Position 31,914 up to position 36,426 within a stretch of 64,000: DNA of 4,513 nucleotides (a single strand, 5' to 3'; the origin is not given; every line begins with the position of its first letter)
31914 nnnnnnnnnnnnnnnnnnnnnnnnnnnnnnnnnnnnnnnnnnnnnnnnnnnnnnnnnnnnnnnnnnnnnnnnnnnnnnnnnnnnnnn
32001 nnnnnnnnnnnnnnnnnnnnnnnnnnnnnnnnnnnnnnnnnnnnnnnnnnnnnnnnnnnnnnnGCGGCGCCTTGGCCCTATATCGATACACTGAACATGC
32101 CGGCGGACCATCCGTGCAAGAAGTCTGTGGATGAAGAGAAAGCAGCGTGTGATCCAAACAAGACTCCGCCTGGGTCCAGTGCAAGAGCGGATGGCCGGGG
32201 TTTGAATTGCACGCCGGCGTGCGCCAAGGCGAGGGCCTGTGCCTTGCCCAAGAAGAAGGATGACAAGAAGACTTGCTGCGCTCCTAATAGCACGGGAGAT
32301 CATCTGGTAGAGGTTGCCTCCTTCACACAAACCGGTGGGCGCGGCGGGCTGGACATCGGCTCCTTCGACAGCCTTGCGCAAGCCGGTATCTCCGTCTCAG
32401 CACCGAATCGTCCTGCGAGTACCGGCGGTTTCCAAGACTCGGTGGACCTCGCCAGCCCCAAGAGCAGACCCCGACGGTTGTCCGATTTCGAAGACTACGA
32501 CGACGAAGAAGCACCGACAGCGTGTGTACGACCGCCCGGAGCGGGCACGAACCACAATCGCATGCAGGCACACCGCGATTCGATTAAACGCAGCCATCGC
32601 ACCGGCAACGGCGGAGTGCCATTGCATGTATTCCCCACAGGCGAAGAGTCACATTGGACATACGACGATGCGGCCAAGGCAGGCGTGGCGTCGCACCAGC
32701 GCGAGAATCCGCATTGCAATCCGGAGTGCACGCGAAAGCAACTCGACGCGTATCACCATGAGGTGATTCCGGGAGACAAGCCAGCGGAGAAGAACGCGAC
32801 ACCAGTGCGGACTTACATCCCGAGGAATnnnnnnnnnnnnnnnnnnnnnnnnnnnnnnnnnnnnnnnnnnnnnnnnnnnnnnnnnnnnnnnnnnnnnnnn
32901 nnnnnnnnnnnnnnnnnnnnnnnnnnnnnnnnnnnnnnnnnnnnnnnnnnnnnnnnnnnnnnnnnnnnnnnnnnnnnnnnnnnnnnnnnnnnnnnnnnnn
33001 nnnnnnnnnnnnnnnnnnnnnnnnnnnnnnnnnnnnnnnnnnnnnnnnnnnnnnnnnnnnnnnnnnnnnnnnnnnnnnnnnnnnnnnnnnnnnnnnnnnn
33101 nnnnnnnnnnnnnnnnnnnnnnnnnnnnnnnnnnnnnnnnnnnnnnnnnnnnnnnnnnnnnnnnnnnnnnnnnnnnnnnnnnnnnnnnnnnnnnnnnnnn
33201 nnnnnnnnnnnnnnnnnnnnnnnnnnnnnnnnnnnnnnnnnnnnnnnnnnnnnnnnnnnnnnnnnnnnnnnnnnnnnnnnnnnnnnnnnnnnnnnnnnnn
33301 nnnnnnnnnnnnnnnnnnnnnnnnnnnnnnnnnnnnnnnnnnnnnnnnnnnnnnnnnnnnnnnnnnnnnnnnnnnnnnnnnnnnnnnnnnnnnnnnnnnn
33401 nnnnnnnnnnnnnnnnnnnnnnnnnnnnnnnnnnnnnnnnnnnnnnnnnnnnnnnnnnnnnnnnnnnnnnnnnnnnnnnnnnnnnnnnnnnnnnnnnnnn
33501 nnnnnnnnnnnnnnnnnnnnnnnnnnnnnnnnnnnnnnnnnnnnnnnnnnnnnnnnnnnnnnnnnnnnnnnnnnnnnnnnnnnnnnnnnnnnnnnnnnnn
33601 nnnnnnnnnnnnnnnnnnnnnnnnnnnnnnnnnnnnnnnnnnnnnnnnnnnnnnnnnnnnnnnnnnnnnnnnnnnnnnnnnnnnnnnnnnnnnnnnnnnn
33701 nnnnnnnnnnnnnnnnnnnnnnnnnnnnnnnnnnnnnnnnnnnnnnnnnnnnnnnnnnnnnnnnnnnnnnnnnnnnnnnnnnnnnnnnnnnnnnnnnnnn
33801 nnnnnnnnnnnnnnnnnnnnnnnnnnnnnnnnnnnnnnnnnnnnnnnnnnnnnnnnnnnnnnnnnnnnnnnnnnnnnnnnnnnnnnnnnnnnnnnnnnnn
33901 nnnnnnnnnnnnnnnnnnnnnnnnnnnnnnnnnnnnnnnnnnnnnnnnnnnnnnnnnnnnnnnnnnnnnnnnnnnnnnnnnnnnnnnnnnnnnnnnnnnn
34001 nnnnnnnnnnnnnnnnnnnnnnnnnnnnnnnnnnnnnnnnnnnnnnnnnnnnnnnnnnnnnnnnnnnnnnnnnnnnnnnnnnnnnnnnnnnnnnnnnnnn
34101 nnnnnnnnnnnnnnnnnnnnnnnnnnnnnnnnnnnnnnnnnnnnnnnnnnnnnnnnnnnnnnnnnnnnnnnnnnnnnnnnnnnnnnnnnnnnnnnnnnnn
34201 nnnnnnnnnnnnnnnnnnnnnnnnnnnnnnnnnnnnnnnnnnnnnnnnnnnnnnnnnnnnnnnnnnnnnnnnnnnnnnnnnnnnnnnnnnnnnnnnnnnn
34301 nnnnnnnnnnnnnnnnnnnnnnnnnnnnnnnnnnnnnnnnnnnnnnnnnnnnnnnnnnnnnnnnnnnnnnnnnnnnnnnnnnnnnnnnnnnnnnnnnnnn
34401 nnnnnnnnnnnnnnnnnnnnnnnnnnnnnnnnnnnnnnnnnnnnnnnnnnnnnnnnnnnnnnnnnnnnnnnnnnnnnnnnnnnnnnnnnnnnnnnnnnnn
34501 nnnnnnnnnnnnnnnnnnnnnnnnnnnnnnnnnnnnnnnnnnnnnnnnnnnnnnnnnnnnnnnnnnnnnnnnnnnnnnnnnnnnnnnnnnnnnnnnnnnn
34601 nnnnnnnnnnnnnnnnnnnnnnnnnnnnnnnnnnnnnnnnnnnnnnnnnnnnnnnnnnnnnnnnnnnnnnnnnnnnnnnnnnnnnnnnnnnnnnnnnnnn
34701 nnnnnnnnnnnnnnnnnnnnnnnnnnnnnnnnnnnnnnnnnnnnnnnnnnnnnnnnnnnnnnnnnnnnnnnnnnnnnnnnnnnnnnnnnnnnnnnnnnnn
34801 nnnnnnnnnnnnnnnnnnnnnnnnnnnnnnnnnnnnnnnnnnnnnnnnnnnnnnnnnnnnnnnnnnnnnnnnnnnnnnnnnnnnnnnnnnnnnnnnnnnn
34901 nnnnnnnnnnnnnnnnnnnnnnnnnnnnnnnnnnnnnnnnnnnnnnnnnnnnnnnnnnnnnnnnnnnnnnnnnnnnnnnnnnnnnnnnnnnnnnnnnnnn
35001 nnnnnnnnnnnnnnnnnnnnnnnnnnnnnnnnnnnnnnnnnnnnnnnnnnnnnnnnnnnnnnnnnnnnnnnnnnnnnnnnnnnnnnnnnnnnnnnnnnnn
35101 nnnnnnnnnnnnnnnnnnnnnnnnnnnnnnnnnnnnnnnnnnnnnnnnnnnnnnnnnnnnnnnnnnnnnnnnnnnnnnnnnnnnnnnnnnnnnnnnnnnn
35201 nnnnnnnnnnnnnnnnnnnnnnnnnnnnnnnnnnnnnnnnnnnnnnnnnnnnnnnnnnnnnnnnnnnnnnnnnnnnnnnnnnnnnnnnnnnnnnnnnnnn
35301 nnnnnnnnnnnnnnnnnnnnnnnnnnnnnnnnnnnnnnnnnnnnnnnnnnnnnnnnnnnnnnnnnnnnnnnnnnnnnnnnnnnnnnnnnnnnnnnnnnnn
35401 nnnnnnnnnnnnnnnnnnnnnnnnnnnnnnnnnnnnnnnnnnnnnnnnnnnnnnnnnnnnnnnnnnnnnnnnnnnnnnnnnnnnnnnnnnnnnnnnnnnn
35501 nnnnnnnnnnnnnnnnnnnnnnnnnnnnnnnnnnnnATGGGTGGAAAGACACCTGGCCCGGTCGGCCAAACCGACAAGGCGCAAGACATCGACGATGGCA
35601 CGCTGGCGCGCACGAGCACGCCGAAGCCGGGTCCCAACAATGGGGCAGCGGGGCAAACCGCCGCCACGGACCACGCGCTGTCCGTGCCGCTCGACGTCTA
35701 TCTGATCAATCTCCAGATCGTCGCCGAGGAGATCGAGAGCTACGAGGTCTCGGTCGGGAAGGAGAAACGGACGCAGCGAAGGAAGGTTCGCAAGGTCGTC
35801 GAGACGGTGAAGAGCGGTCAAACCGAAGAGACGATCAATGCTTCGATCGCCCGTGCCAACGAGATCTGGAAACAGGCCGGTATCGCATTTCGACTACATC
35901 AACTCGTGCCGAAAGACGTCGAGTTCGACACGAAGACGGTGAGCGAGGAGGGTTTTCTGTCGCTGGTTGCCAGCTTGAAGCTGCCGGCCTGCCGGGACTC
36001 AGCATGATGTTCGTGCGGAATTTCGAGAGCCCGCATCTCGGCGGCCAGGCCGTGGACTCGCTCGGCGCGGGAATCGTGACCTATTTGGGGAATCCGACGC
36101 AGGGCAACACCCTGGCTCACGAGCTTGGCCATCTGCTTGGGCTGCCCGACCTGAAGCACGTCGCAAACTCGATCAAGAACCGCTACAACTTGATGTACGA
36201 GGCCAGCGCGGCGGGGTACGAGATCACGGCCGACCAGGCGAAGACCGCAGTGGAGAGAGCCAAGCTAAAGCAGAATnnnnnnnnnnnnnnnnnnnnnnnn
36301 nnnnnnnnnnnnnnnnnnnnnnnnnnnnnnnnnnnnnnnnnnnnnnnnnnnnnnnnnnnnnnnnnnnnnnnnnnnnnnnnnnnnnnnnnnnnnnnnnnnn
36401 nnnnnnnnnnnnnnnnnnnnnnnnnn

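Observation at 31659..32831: Tse7-like PAAR (DUF4150) effector with a divergent, unassigned C-terminal toxin domain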

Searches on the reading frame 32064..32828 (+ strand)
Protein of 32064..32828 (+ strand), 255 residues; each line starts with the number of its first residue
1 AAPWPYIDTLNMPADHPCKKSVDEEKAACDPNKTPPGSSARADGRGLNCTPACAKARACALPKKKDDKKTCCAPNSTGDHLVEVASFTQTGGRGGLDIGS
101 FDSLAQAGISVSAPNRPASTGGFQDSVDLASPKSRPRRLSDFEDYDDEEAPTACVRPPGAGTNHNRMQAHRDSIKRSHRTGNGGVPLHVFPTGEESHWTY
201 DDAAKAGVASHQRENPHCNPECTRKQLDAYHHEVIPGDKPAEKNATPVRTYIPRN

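Call 35: predict_structure(alignment_id=A2)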
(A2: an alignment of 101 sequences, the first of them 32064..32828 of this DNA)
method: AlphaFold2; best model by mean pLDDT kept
length: 255 residues; sequences in the alignment: 101
mean_pLDDT: 94.3   pTM: 0.89
mean pLDDT of the five models: 94.3, 94.0, 94.0, 93.6, 92.3
residues with pLDDT >= 90: 205; 70-90: 47; 50-70: 3; < 50: 0
segments of 3 or more residues with pLDDT < 50: none
pLDDT, mean of each block of 10 residues (from residue 1): 91 98 98 97 97 98 97 98 97 87 86 75 75 88 97 98 98 98 98 98 99 99 99 98 98 88
secondary structure, 60 per line:
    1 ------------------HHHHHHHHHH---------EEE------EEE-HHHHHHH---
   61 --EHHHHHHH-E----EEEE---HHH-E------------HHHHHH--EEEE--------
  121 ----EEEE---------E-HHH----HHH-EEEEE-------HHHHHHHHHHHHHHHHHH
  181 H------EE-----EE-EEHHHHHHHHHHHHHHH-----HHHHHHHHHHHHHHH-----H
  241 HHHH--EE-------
elements in order: H19-28 E38-40 E47-49 H51-57 H64-70 E77-80 H101-106 E109-112 E125-128 E151-155 H163-181 H200-214 H220-234 H240-244

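Call 37: fold_search(model_id=the predicted structure, library=pdb)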
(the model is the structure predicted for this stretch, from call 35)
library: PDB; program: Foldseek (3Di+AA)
matches with E <= 10: 90; with E <= 0.001: 0
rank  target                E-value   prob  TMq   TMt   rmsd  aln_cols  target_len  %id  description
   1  2d87_MODEL_1_A        3.0e+00  0.03  0.12  0.20  11.8        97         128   16  Solution structure of the CH domain from human Smoothelin splice isoform L2 (released 2006-06-02)
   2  1cmy_B                3.2e+00  0.03  0.11  0.17  10.5        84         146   13  THE MUTATION BETA99 ASP-TYR STABILIZES Y-A NEW, COMPOSITE QUATERNARY STATE OF HUMAN HEMOGLOBIN (released 1993-10-31)
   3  1ufj                  3.2e+00  0.03  0.09  0.13   9.9        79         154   15  Crystal Structure of an Artificial Metalloprotein:Fe(III)(3,3'-Me2-salophen)/apo-A71G Myoglobin (released 2004-05-18)
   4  4oq5_A                3.4e+00  0.03  0.11  0.17  14.3       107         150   15  Crystal Structure of Human MCL-1 Bound to Inhibitor 4-(4-methylnaphthalen-1-yl)-2-{[(4-phenoxyphenyl)sulfonyl]amino}be (released 2014-03-12)
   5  2hdc_MODEL_1_A        3.8e+00  0.03  0.14  0.26   8.9       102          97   13  STRUCTURE OF TRANSCRIPTION FACTOR GENESIS/DNA COMPLEX (released 1999-07-05)
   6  8iue_V                4.0e+00  0.08  0.18  0.13   5.7        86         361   12  RNA polymerase III pre-initiation complex melting complex 1 (released 2023-05-24)
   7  4oq6_B                4.3e+00  0.03  0.12  0.18  12.5        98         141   13  Crystal Structure of Human MCL-1 Bound to Inhibitor 4-hydroxy-4'-propylbiphenyl-3-carboxylic acid (released 2014-03-12)
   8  6qb6_A                4.3e+00  0.02  0.11  0.16  13.7       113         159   13  Mcl1 in complex with a Fab (released 2019-11-06)
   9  1j3f                  4.5e+00  0.08  0.13  0.21   8.2        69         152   10  Crystal Structure of an Artificial Metalloprotein:Cr(III)(3,3'-Me2-salophen)/apo-A71G Myoglobin (released 2004-05-18)
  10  8eko                  4.5e+00  0.07  0.13  0.21   8.2        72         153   12  Sperm whale myoglobin mutant L29H F33W F43H (F33W CuBMb) (released 2022-10-26)
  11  2oha                  4.5e+00  0.07  0.13  0.21   8.2        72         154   10  Myoglobin cavity mutant F138W (released 2007-01-23)
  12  2spl                  4.5e+00  0.07  0.13  0.21   8.3        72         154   10  A NOVEL SITE-DIRECTED MUTANT OF MYOGLOBIN WITH AN UNUSUALLY HIGH O2 AFFINITY AND LOW AUTOOXIDATION RATE (released 1994-01-31)
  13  5n9g_F                4.8e+00  0.07  0.17  0.15   5.4        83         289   12  TFIIIB -TBP/Brf2/DNA and SANT domain of Bdp1- (released 2017-06-14)
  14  1mcy                  4.8e+00  0.06  0.14  0.21   8.8        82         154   11  SPERM WHALE MYOGLOBIN (MUTANT WITH INITIATOR MET AND WITH HIS 64 REPLACED BY GLN, LEU 29 REPLACED BY PHE (released 1995-12-07)
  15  3smv                  4.8e+00  0.06  0.14  0.15   5.8        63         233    8  X-ray Crystal Structure of L-Azetidine-2-Carboxylate Hydrolase (released 2012-07-18)
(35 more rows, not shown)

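Call 41: fold_search(model_id=the predicted structure, library=viral)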
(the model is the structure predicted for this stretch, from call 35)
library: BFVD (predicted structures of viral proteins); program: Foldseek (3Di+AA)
matches with E <= 10: 92; with E <= 0.001: 0
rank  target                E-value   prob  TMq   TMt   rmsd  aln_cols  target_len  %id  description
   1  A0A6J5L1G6            4.0e-01  0.04  0.13  0.07  16.2       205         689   11  Uncharacterized protein [uncultured Caudovirales phage]
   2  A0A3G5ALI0            1.0e+00  0.13  0.13  0.19   8.3        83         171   14  (no name in the UniProt tables at hand)
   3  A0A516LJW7            1.7e+00  0.08  0.18  0.12  13.0       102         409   11  (no name in the UniProt tables at hand)
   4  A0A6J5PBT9            1.7e+00  0.06  0.17  0.16  13.1       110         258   16  Tail accessory factor GP4 [uncultured Caudovirales phage]
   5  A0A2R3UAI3            1.9e+00  0.12  0.18  0.11  11.0       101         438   12  (no name in the UniProt tables at hand)
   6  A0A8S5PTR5            2.2e+00  0.11  0.12  0.12   4.6        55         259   16  Uncharacterized protein [Siphoviridae sp. ctGuJ10]
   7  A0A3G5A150            2.2e+00  0.04  0.14  0.23  18.1       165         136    8  protein-serine/threonine phosphatase [Harvfovirus sp.]
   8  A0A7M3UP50            2.6e+00  0.06  0.13  0.27  12.5        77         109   14  Uncharacterized protein [Pyramimonas orientalis virus]
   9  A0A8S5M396            2.6e+00  0.05  0.16  0.17   6.7        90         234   13  Replication initiator protein [Siphoviridae sp. ctOVO10]
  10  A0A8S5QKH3            2.8e+00  0.06  0.15  0.28   8.9        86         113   15  Uncharacterized protein [Siphoviridae sp. ctmdT21]
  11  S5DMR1                3.1e+00  0.05  0.14  0.30   9.4        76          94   16  AsIV-cont00155-ORF1 [Apophua simplicipes ichnovirus]
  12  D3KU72                3.3e+00  0.03  0.13  0.11  13.3       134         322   13  Phosphoprotein [Rice yellow stunt virus]
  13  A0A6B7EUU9            3.5e+00  0.07  0.12  0.12   8.0        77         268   10  (no name in the UniProt tables at hand)
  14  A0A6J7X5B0            4.0e+00  0.07  0.16  0.30   8.0        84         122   13  Uncharacterized protein [uncultured Caudovirales phage]
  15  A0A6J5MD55            4.0e+00  0.06  0.13  0.26   6.8        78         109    9  Holin_LLH, phage holin, LL-H family [uncultured Caudovirales phage]
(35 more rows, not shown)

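Call 42: search_solved_structures(query=A2, max_evalue=10, show_alignments=3)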
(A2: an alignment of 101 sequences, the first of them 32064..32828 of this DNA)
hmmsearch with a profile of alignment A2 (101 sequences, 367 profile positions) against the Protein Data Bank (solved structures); distinct sequences matched with E-value up to 10: 5.
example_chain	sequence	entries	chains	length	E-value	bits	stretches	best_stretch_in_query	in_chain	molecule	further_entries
8qjc_A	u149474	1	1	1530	3.6e-05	26.6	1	22-134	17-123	T6SS-associated Rhs core and toxin domain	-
3nyj_A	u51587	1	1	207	2.3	10.8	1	261-347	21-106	Amyloid beta A4 protein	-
3nyl_A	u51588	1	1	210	2.4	10.8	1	261-347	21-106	Amyloid beta (A4) protein (Peptidase nexin-II, Alzheimer disease), isoform CRA_b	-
3umh_A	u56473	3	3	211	4.3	9.9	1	262-347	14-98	Amyloid beta A4 protein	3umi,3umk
4yn0_B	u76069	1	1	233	5.2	9.7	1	262-347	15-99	Amyloid beta A4 protein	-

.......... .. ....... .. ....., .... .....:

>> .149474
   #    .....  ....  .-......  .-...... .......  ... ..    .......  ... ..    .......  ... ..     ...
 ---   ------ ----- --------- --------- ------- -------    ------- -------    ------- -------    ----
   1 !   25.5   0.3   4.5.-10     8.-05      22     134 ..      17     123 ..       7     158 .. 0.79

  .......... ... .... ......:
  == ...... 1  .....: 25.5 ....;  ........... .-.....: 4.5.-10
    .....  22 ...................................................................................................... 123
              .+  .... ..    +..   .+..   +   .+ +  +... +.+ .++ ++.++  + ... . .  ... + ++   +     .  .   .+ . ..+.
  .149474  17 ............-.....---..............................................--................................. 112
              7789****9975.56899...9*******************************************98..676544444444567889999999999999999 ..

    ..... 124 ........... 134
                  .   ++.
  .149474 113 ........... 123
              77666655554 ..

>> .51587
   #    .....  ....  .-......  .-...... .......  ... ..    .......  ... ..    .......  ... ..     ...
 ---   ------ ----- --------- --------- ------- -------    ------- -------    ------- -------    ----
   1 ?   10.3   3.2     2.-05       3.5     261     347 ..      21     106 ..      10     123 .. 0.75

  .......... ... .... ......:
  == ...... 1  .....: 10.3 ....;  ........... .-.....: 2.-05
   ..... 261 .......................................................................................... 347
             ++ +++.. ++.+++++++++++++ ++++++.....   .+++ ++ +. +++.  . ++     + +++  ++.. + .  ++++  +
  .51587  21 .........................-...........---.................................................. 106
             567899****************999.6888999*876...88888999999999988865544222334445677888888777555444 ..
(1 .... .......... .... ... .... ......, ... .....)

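Call 44: search_protein_families(library=pfam, proteins=[window:32064-32828:+], max_evalue=10)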
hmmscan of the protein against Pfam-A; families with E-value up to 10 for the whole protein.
seq(255 aa): 1 family
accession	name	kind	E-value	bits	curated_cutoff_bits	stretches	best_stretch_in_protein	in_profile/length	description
PF15635.11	Tox-GHH2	-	1.8e-08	35.1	25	1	142-231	29-122/122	GHH signature containing HNH/Endo VII superfamily nuclease toxin 2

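Call 53: search_protein_representatives(protein=window:32064-32828:+)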
Query: 255 residues. Proteins with E-value up to 0.001 (for the whole library): 74; up to 1e-10: 22; up to 1e-30: 8. The best 74 are listed.
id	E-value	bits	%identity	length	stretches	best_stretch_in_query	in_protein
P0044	2.0e-96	339.1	69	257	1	2-254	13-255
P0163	7.3e-73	261.8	64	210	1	45-254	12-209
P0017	6.7e-68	245.6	54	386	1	1-253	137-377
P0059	2.4e-66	240.5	65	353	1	3-221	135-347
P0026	2.5e-50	188.0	47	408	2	4-180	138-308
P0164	2.4e-49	184.8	42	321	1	2-254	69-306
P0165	1.1e-37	146.5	62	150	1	21-187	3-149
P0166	2.6e-31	125.6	47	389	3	140-251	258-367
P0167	1.4e-29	119.9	45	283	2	131-253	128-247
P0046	7.8e-29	117.5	41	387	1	2-241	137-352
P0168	4.4e-20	88.8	37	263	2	3-94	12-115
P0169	5.4e-19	85.2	40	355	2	137-249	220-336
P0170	3.5e-18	82.6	42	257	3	135-234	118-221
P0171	1.3e-16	77.5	43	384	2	3-95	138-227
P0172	1.3e-15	74.2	40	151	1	129-235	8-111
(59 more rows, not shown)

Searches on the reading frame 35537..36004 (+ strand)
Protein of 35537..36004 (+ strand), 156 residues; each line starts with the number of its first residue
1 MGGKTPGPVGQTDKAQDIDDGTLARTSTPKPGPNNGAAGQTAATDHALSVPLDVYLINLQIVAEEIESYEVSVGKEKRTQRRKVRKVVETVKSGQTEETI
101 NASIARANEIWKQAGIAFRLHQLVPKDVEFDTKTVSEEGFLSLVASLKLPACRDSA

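Call 76: search_protein_families(library=pfam, proteins=[window:35537-36004:+], max_evalue=1)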
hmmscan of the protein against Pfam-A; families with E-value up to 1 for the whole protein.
window:35537-36004:+ (156 aa): 1 family
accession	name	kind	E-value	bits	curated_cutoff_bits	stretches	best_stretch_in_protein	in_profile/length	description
PF22700.2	MVD-like_N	-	0.13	12.3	27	1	47-117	25-98/157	Diphosphomevalonate decarboxylase-like N-terminal domain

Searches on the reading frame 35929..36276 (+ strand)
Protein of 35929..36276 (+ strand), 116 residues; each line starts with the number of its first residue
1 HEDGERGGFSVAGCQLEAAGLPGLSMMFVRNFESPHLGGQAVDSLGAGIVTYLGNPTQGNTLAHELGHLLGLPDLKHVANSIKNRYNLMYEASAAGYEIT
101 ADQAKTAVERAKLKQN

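Call 76: search_protein_families(library=pfam, proteins=[window:35929-36276:+], max_evalue=1)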
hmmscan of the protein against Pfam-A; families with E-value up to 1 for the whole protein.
window:35929-36276:+ (116 aa): 7 families
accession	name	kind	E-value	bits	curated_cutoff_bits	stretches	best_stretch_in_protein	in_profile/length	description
PF10462.15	Peptidase_M66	-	0.00077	19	20.6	1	38-96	176-229/306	Peptidase M66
PF06114.19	Peptidase_M78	-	0.046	14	22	1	55-82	39-66/123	IrrE N-terminal-like domain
PF13582.12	Reprolysin_3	-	0.067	14.2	22.4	1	54-72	103-120/123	Metallo-peptidase family M12B Reprolysin-like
PF19361.4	DUF5937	-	0.15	11.6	27.1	1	56-112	79-135/267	Family of unknown function (DUF5937)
PF12044.14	Metallopep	-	0.15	11.1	27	1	56-85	313-338/427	Putative peptidase family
PF00413.30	Peptidase_M10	-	0.17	12.2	24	1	62-79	112-129/159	Matrixin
PF13688.12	Reprolysin_5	-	0.18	12.4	27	1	54-73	137-156/196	Metallo-peptidase family M12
